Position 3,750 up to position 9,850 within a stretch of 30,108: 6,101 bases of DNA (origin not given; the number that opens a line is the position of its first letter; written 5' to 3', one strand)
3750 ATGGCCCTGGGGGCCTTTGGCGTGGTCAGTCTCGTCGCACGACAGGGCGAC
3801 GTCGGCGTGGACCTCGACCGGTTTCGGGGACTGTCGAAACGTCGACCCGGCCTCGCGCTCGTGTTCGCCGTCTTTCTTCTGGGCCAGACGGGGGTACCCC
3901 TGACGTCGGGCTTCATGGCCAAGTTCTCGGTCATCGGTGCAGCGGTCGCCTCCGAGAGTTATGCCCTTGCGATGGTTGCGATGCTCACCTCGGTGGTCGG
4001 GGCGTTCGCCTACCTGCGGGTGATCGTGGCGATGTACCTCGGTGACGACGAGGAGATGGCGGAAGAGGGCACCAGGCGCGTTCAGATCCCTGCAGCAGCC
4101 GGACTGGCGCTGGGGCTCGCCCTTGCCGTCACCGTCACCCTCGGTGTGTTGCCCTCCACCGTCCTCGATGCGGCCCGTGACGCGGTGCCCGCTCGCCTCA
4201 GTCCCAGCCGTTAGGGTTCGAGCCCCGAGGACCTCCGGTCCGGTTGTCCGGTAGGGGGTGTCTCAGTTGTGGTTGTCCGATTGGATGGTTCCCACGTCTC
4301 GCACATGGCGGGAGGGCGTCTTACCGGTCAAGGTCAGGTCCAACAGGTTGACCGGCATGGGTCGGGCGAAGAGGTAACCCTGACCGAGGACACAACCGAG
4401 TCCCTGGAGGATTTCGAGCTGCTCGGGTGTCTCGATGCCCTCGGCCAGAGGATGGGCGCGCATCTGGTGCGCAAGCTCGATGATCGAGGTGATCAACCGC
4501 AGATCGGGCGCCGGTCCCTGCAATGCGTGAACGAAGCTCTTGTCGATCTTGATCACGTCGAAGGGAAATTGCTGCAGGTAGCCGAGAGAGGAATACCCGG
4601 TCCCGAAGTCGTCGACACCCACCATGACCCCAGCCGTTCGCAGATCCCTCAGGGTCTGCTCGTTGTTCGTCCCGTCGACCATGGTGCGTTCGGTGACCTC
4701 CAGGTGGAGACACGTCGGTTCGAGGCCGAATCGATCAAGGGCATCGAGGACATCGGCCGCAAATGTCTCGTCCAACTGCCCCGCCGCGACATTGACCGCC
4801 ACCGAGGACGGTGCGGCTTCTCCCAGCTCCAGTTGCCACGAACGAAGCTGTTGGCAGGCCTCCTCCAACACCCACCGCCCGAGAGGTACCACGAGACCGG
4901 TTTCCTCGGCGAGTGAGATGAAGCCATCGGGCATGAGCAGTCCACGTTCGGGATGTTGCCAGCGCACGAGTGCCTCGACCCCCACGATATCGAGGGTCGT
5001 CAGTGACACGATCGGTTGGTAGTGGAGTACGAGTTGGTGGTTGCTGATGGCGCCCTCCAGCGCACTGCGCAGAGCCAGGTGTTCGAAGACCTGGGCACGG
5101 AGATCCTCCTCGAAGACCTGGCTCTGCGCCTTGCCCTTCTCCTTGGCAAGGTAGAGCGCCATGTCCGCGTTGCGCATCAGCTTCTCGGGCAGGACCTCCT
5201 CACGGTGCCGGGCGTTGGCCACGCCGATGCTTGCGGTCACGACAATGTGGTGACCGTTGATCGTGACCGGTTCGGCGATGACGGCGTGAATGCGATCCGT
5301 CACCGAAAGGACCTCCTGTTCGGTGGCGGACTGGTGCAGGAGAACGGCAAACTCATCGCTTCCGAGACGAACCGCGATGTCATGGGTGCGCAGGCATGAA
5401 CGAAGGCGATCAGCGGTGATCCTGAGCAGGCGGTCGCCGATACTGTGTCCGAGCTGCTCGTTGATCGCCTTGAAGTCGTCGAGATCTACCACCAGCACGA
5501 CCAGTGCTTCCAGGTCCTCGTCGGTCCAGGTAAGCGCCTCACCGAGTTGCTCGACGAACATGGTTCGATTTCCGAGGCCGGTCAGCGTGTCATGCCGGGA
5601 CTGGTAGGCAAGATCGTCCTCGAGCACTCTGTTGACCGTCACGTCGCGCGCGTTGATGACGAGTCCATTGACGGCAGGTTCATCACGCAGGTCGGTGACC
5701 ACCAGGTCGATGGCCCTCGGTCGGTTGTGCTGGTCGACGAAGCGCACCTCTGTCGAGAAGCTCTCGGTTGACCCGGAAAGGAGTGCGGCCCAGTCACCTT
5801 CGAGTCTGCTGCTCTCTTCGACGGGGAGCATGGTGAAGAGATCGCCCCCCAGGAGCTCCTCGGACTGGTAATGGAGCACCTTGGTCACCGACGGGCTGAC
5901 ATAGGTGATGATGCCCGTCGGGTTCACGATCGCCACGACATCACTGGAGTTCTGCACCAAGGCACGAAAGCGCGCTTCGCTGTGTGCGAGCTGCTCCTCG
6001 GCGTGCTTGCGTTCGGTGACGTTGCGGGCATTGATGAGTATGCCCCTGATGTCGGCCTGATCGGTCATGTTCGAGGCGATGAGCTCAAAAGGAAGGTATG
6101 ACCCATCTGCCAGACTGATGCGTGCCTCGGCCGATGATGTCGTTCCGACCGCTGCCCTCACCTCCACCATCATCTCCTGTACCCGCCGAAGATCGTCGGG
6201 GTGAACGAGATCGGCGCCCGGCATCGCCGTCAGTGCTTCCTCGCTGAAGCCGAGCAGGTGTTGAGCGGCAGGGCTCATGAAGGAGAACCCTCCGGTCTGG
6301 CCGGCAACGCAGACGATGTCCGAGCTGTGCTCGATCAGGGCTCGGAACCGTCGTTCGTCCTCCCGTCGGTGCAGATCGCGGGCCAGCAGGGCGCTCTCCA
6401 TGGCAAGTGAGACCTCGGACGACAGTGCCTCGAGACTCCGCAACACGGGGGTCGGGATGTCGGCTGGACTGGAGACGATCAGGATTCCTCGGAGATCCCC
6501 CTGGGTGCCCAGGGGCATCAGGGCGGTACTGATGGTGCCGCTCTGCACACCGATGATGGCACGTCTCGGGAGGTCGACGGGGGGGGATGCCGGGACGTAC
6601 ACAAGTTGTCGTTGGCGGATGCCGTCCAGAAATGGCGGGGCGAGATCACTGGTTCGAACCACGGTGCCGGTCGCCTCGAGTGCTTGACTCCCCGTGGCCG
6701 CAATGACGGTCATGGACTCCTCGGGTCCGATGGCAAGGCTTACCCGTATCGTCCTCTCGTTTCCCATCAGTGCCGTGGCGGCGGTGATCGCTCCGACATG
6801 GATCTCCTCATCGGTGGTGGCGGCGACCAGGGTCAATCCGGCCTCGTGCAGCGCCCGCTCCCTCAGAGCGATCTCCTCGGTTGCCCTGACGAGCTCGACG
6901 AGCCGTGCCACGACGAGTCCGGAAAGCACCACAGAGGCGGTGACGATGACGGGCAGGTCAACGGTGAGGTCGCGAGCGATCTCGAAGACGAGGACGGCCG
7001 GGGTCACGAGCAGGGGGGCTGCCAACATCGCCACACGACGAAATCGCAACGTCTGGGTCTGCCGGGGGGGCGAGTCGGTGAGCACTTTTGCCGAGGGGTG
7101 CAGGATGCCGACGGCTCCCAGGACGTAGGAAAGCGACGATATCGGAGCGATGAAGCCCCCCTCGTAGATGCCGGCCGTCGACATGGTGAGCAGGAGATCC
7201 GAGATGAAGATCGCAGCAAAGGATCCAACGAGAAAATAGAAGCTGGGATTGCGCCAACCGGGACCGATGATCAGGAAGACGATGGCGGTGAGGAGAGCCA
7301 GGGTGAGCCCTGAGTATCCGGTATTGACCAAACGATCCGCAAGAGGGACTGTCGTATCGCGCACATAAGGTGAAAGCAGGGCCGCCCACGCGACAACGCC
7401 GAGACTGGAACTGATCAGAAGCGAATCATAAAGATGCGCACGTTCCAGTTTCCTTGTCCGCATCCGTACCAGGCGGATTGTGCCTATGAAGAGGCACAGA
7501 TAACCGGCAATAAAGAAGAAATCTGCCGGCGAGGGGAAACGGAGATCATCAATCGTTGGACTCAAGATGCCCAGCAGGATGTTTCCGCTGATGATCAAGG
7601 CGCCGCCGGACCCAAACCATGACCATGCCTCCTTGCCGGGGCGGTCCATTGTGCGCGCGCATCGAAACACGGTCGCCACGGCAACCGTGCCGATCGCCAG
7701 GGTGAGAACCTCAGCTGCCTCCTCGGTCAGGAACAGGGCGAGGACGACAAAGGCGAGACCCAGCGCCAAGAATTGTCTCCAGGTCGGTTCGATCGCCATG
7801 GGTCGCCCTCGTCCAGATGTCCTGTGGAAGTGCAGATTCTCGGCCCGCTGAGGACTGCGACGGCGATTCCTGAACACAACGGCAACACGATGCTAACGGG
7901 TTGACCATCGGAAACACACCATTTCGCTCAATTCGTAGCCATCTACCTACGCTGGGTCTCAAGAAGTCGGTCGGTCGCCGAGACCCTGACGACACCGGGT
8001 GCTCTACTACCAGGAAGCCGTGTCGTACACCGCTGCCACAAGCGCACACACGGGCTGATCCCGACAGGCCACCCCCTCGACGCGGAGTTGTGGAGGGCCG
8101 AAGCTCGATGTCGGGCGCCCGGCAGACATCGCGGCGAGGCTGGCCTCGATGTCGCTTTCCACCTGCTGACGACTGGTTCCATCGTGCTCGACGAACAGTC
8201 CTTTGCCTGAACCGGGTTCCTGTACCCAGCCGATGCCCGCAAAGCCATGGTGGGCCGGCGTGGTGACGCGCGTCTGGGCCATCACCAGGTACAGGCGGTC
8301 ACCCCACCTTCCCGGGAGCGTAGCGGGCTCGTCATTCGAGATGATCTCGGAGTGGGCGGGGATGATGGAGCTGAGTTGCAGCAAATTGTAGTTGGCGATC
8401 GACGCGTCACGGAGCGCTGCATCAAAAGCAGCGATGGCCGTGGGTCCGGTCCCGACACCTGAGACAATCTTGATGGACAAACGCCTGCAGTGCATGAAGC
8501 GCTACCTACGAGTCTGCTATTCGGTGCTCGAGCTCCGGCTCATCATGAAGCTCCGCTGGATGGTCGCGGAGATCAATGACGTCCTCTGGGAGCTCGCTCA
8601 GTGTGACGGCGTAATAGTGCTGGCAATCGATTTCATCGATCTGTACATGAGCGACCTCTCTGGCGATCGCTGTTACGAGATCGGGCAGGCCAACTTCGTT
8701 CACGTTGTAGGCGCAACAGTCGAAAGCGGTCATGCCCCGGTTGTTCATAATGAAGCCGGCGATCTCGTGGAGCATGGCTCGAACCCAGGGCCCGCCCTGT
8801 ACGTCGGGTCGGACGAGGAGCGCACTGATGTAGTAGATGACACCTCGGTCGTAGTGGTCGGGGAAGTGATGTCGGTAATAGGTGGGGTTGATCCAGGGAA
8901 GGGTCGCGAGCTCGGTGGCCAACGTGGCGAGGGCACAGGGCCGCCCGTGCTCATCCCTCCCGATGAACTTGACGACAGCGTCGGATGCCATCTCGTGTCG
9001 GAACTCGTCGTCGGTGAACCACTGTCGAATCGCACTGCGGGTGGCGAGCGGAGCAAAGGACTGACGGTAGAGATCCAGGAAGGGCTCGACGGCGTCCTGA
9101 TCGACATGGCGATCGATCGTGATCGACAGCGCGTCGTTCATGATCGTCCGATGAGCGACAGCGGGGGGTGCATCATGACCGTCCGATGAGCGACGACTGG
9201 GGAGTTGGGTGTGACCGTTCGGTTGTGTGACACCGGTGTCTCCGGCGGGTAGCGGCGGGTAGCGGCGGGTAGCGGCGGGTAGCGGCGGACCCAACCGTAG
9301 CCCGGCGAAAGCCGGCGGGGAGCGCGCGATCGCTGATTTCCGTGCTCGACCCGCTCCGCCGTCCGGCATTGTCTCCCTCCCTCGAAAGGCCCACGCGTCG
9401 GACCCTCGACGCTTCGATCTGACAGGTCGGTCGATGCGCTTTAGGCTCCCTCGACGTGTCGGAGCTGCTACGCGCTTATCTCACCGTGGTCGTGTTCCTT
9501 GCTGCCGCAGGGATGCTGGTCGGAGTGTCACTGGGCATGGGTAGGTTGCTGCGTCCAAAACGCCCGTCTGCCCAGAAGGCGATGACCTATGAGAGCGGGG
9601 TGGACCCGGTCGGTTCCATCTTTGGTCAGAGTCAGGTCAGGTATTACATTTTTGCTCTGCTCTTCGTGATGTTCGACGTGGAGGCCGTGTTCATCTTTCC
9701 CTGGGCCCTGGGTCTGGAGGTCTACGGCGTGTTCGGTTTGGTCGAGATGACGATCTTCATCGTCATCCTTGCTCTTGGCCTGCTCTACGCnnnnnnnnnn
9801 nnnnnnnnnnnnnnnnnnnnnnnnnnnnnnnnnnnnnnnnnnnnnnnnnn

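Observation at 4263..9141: GNAT + pyruvoyl arginine decarboxylase + membrane c-di-GMP enzyme: candidate agmatine-derived signalling circuit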

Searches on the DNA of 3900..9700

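Call 92: search_rna_families(source=window, start=3900, end=9700, threshold=evalue, max_evalue=1)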
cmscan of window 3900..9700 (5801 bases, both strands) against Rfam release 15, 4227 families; matches with E-value up to 1: 0.
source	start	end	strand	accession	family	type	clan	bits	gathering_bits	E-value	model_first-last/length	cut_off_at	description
